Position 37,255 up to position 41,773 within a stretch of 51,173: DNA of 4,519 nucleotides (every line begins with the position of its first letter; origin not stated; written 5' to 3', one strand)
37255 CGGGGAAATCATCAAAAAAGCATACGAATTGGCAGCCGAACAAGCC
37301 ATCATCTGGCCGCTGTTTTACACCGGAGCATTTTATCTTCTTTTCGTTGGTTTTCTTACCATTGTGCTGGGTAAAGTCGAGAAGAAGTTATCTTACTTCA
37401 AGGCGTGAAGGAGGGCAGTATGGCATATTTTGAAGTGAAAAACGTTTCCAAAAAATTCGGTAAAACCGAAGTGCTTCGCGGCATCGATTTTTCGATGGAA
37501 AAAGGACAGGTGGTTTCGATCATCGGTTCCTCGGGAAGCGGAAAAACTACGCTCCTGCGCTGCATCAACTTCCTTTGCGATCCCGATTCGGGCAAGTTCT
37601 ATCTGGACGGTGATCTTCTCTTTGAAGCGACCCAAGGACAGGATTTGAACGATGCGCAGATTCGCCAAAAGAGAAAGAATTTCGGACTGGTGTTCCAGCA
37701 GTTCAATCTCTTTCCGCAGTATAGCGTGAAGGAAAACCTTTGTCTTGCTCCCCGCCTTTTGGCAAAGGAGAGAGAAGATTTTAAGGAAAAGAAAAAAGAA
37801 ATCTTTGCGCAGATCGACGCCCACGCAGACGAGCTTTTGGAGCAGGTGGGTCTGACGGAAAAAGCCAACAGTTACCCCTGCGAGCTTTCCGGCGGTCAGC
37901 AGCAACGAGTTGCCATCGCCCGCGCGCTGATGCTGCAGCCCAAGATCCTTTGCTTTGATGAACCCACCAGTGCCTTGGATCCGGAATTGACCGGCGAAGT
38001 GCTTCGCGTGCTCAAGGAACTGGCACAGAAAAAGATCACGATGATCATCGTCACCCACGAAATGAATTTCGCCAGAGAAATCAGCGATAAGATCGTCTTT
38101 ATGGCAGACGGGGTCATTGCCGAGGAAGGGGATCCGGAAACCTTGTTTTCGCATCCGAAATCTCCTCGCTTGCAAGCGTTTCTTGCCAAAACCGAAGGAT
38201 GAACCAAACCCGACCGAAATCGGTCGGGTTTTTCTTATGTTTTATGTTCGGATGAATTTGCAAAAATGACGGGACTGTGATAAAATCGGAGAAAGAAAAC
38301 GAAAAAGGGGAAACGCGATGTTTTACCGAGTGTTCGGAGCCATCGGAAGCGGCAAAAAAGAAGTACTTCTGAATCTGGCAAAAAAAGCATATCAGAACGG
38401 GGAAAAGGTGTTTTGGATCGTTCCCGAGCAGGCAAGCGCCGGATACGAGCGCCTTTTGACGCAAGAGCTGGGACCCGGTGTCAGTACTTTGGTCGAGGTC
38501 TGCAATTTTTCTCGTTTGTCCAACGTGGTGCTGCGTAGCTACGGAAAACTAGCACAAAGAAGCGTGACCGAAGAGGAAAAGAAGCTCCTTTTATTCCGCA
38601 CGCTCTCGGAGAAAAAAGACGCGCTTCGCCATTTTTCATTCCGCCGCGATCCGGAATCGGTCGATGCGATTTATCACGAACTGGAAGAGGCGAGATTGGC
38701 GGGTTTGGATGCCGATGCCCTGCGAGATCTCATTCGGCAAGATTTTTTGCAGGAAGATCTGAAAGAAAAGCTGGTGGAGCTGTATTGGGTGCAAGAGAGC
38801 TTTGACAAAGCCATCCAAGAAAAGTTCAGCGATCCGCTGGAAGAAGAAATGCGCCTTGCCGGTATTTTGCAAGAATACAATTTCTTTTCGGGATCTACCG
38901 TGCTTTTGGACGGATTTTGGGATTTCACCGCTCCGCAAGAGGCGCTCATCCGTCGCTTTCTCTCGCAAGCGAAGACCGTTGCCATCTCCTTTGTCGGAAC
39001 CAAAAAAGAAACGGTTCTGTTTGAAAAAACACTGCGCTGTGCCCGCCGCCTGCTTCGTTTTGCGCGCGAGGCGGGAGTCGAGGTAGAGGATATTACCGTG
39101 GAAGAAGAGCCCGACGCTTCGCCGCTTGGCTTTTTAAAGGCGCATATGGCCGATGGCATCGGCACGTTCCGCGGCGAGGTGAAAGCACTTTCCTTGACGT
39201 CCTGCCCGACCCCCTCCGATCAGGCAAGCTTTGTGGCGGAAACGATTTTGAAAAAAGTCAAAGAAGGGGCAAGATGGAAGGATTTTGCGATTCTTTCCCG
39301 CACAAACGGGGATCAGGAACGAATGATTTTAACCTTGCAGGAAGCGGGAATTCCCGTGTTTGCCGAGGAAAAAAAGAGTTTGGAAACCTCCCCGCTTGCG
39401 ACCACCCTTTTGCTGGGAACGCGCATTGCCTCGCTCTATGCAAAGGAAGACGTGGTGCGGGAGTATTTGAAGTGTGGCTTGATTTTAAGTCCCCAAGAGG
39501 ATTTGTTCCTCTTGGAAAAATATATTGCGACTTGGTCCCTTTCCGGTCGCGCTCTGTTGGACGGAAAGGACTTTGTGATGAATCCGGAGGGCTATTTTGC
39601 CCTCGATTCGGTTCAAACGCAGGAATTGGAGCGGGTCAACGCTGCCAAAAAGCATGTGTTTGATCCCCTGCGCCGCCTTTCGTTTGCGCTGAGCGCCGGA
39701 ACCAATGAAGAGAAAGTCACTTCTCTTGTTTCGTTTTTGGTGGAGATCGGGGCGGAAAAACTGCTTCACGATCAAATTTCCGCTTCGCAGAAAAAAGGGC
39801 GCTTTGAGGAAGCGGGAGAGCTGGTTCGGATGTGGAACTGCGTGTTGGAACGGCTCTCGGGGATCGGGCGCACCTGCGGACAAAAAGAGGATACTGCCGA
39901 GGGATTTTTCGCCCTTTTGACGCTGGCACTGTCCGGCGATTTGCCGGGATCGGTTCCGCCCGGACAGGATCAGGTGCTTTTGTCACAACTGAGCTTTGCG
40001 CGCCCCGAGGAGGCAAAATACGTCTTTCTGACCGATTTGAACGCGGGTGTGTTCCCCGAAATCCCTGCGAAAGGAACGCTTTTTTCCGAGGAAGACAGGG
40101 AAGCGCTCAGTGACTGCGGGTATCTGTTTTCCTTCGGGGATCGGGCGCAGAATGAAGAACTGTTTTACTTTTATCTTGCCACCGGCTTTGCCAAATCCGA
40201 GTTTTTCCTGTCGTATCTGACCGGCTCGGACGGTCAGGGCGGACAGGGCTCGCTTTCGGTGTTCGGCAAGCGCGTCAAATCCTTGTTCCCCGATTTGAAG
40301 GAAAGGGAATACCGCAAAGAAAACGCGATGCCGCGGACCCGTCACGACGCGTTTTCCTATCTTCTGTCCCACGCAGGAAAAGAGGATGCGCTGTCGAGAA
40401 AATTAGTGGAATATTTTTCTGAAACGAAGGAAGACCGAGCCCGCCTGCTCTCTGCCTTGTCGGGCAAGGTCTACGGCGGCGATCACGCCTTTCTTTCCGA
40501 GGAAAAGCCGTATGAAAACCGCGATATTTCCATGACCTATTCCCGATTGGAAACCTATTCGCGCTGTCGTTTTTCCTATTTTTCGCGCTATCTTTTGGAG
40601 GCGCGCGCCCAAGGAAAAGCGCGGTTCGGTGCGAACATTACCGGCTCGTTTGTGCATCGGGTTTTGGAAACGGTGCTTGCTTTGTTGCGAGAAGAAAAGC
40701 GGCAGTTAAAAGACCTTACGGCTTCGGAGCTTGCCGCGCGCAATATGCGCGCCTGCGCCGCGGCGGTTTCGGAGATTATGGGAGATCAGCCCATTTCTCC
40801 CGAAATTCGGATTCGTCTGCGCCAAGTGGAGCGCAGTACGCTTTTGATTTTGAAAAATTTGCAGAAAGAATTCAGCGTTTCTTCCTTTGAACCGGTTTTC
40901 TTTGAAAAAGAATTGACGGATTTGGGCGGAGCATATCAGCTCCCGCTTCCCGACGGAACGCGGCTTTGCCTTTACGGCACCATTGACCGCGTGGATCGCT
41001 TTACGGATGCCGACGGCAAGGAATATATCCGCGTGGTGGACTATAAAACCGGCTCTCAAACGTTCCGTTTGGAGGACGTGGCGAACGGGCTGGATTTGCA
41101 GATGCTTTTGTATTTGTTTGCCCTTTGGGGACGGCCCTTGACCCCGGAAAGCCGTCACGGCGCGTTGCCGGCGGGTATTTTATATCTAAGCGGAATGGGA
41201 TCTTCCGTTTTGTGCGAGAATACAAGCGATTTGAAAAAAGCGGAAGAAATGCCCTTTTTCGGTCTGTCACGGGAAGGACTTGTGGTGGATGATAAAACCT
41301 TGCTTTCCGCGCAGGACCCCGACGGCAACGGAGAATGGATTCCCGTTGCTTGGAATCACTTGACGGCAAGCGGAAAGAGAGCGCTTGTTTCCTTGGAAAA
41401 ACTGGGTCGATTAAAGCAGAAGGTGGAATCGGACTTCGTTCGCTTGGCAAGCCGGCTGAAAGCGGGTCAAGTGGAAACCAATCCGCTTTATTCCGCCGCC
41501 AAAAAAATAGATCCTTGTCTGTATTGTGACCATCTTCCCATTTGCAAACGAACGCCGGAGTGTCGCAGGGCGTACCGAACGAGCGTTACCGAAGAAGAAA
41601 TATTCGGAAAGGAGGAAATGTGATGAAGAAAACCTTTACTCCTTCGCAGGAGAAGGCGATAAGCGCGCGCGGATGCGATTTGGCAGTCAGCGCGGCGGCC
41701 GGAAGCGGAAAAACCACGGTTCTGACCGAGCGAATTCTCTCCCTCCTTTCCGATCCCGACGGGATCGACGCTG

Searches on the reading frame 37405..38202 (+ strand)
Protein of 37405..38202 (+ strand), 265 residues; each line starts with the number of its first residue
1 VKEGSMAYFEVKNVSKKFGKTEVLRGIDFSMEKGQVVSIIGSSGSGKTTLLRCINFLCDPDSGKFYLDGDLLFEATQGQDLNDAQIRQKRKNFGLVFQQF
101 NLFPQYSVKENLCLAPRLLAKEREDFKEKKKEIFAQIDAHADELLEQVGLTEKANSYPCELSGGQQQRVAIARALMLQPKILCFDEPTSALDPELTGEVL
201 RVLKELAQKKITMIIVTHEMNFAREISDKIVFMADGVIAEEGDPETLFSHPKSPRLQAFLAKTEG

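Call 92: search_protein_families(library=pfam, proteins=[window:37405-38202:+], max_evalue=0.00001)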
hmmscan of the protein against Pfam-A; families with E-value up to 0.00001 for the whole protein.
window:37405-38202:+ (265 aa): 4 families
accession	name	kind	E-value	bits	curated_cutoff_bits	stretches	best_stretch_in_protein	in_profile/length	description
PF00005.33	ABC_tran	-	1.4e-37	129.8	25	1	24-189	1-137/137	ABC transporter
PF13304.12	AAA_21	-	3.2e-15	57.4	27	1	158-221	235-301/304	AAA domain, putative AbiEii toxin, Type IV TA system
PF02463.25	SMC_N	-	3.8e-10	40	40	1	35-230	25-208/220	RecF/RecN/SMC N terminal domain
PF13175.12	AAA_15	-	1.8e-06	28.3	32.1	0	27-134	19-109/374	AAA ATPase domain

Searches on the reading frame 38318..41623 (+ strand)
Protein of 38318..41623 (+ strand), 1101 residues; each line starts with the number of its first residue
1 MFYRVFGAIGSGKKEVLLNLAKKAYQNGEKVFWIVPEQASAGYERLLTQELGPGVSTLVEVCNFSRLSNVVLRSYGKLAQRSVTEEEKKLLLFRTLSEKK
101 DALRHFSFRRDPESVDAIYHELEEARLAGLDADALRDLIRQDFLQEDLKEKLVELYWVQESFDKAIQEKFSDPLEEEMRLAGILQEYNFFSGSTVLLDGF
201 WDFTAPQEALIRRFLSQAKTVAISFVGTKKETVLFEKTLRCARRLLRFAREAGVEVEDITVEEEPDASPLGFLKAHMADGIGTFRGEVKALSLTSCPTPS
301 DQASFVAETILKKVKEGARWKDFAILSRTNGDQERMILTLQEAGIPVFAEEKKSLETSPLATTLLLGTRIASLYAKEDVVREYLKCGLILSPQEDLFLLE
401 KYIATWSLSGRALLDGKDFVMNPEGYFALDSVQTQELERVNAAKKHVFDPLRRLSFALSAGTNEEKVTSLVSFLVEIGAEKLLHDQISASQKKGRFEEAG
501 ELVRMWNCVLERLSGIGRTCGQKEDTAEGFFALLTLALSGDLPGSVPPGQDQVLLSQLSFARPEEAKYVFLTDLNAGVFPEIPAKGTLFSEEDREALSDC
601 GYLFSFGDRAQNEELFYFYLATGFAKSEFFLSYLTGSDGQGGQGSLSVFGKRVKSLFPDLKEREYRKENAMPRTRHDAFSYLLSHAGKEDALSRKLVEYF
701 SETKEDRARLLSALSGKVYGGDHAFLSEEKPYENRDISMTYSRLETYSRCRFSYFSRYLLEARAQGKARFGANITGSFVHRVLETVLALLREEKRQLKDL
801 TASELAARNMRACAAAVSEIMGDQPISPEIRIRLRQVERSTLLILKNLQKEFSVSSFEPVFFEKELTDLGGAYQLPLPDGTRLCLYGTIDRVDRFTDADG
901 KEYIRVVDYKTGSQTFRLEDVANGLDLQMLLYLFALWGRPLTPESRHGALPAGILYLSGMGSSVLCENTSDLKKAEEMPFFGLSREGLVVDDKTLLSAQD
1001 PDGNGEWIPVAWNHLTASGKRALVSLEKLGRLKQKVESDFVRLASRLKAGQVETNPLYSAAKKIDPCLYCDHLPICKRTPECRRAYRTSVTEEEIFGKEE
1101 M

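Call 92: search_protein_families(library=pfam, proteins=[window:38318-41623:+], max_evalue=0.00001)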
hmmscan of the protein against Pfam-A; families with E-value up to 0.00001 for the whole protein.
window:38318-41623:+ (1101 aa): 2 families
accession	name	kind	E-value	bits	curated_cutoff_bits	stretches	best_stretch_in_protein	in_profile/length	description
PF21445.3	ADDB_N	-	4.3e-41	141.5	26.6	1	5-265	2-278/290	ADDB, N-terminal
PF12705.13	PDDEXK_1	-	1.4e-30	107.5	22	1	739-1077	2-247/247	PD-(D/E)XK nuclease superfamily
